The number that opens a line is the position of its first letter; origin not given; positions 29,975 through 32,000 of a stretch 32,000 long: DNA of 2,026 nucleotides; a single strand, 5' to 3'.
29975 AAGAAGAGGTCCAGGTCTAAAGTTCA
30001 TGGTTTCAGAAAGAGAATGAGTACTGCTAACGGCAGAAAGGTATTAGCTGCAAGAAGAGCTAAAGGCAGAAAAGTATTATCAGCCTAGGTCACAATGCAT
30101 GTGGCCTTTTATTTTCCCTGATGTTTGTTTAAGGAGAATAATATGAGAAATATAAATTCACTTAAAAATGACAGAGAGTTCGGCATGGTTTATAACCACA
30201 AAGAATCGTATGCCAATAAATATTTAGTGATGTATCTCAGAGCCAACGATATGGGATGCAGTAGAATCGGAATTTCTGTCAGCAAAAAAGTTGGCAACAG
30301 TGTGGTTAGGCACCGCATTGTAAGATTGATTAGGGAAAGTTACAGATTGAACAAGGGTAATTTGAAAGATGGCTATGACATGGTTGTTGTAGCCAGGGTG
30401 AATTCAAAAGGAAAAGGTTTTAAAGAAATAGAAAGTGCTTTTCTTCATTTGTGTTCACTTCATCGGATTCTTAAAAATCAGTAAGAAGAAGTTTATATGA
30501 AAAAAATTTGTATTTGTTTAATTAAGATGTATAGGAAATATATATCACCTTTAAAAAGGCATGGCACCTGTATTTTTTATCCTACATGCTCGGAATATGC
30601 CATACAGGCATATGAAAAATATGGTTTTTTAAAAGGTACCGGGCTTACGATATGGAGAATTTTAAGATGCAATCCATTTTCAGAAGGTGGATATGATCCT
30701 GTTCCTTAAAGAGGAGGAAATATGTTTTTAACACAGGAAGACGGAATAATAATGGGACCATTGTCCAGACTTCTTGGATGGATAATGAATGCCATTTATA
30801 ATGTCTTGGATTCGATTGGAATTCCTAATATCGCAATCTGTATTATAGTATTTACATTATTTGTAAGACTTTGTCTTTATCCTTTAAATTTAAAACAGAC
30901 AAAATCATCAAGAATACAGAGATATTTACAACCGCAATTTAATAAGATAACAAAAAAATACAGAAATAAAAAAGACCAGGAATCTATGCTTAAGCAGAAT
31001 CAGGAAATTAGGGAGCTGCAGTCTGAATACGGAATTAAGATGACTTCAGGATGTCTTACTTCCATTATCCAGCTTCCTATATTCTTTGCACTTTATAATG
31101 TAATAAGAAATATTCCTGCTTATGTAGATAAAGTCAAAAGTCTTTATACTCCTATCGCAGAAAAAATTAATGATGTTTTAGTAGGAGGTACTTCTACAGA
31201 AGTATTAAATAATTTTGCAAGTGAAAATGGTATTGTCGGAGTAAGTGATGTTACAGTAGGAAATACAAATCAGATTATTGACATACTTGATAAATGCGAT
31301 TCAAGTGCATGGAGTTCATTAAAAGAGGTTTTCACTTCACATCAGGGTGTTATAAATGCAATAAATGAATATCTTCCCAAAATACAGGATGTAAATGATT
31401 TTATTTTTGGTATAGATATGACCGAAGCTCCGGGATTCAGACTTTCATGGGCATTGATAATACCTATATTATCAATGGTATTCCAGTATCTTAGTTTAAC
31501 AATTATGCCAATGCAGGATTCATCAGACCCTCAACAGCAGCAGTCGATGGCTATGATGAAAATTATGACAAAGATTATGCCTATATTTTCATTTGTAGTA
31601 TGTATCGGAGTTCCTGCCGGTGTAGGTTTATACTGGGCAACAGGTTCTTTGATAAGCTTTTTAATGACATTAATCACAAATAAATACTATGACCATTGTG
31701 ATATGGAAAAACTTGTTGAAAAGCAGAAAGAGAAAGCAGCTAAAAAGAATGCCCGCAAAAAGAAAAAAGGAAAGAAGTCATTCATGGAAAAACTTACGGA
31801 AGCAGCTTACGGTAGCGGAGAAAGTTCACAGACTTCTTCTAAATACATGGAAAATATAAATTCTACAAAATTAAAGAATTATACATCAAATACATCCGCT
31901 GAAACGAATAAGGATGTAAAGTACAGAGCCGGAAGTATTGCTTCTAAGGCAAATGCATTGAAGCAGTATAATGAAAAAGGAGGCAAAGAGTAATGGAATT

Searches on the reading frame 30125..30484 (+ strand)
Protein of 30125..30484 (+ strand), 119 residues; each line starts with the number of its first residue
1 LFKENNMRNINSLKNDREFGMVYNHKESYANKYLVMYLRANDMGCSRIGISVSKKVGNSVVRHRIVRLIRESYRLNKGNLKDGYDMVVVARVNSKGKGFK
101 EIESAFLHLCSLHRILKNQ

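Call 61: search_protein_families(library=pfam, proteins=[window:30125-30484:+])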
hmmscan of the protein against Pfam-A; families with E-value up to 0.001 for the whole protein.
window:30125-30484:+ (119 aa): 1 family
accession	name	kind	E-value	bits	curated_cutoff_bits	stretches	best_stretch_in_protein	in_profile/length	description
PF00825.24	Ribonuclease_P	-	6.8e-28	97.3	22.3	1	7-110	1-105/109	Ribonuclease P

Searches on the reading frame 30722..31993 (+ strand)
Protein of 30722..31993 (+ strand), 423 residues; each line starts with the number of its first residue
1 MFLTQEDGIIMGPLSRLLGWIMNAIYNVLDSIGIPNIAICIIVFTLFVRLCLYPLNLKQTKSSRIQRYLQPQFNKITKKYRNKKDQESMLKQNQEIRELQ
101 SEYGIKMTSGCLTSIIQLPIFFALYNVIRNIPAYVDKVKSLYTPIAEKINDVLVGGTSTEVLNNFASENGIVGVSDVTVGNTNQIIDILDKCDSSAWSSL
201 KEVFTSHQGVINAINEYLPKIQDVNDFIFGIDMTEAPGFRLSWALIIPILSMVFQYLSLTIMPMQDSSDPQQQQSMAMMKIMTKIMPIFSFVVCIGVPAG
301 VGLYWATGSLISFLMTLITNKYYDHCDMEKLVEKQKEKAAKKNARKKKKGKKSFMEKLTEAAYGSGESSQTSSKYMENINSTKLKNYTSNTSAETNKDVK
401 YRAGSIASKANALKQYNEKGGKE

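Call 61: search_protein_families(library=pfam, proteins=[window:30722-31993:+])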
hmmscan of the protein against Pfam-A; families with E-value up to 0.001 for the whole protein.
window:30722-31993:+ (423 aa): 1 family
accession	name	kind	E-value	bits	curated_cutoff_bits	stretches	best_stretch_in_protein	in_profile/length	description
PF02096.25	60KD_IMP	-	4.1e-41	141.1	35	1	38-321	2-163/163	60Kd inner membrane protein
